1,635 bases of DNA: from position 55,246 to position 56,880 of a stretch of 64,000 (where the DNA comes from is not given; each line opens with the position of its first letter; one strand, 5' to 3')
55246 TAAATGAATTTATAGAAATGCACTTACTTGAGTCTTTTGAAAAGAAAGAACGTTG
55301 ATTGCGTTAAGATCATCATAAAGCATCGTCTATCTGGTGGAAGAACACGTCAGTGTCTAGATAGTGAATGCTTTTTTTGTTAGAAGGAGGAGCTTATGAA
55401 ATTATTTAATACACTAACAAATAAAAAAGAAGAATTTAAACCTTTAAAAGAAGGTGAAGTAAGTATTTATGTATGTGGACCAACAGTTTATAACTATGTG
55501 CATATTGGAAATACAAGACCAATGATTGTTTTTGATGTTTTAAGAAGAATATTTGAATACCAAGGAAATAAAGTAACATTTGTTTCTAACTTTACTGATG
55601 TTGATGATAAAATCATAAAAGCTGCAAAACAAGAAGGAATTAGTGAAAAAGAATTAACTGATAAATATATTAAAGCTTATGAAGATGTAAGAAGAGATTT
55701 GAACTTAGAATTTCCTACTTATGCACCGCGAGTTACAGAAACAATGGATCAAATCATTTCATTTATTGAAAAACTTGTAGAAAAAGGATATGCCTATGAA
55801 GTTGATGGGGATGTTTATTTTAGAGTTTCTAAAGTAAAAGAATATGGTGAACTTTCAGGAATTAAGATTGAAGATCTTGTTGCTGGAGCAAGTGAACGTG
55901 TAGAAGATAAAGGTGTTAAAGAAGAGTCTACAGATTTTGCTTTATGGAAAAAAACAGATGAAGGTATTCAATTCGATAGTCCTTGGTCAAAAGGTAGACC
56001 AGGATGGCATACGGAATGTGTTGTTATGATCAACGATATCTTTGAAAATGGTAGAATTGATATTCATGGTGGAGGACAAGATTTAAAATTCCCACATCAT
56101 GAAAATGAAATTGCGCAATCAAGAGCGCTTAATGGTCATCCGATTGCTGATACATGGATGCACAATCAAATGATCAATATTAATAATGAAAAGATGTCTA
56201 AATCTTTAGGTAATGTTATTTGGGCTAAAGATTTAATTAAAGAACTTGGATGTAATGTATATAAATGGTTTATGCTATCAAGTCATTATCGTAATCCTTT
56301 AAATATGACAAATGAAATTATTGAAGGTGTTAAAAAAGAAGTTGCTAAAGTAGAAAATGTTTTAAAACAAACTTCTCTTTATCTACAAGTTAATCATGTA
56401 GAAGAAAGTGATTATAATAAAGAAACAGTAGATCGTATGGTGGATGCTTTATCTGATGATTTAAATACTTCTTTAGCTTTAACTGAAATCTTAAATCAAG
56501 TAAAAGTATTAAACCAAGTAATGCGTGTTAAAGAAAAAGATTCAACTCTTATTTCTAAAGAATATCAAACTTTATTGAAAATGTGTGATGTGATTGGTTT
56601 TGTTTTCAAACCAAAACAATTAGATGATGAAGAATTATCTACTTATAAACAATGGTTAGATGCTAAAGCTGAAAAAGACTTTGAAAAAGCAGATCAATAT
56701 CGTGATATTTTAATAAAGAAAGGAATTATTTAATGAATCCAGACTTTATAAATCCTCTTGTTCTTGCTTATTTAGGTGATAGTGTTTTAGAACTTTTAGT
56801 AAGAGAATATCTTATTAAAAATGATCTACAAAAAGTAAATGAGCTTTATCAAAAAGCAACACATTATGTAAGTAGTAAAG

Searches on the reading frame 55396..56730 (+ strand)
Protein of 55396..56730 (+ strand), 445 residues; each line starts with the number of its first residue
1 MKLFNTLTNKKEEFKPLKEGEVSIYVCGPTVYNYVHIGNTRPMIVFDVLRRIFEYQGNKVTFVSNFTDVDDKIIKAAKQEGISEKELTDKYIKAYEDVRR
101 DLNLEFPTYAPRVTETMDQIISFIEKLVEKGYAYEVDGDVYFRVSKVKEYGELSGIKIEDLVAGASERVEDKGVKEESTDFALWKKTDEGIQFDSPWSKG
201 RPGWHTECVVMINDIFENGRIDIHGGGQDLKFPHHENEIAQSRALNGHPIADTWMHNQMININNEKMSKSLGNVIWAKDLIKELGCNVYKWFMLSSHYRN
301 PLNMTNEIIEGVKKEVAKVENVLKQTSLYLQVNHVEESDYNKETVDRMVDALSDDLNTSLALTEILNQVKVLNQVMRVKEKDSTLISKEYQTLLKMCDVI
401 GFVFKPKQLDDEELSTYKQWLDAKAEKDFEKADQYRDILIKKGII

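Call 61: list_cluster_members(proteins=[window:55396-56730:+, P0003, window:20287-20919:+, window:58951-59502:+])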
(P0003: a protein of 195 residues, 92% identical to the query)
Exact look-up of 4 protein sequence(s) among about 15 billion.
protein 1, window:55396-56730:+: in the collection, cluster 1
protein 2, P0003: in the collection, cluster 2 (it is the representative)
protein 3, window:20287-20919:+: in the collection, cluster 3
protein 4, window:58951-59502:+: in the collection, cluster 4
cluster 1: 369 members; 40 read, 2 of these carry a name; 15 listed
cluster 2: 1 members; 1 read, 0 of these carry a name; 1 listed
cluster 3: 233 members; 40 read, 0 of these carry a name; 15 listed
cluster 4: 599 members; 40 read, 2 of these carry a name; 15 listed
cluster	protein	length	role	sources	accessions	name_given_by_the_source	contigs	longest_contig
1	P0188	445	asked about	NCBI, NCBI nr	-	-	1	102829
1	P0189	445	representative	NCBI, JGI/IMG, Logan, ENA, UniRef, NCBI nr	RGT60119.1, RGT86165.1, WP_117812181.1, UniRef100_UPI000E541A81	cysteine--tRNA ligase [Faecalibacillus faecis] | cysteine--tRNA ligase n=1 Tax=Faecalibacillus faecis TaxID=1982628 RepID=UPI000E541A81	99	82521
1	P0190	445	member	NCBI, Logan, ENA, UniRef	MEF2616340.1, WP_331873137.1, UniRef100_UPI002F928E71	cysteine--tRNA ligase [Faecalibacillus faecis] | cysteine--tRNA ligase n=1 Tax=Faecalibacillus faecis TaxID=1982628 RepID=UPI002F928E71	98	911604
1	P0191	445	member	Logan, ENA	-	-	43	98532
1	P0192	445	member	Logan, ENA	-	-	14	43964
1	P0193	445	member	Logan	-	-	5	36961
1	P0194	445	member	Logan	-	-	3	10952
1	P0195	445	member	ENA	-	-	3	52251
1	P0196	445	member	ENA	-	-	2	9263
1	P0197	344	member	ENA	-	-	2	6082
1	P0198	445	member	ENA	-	-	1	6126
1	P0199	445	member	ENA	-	-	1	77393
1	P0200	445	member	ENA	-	-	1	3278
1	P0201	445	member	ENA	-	-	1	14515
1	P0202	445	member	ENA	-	-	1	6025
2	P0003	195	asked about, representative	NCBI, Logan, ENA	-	-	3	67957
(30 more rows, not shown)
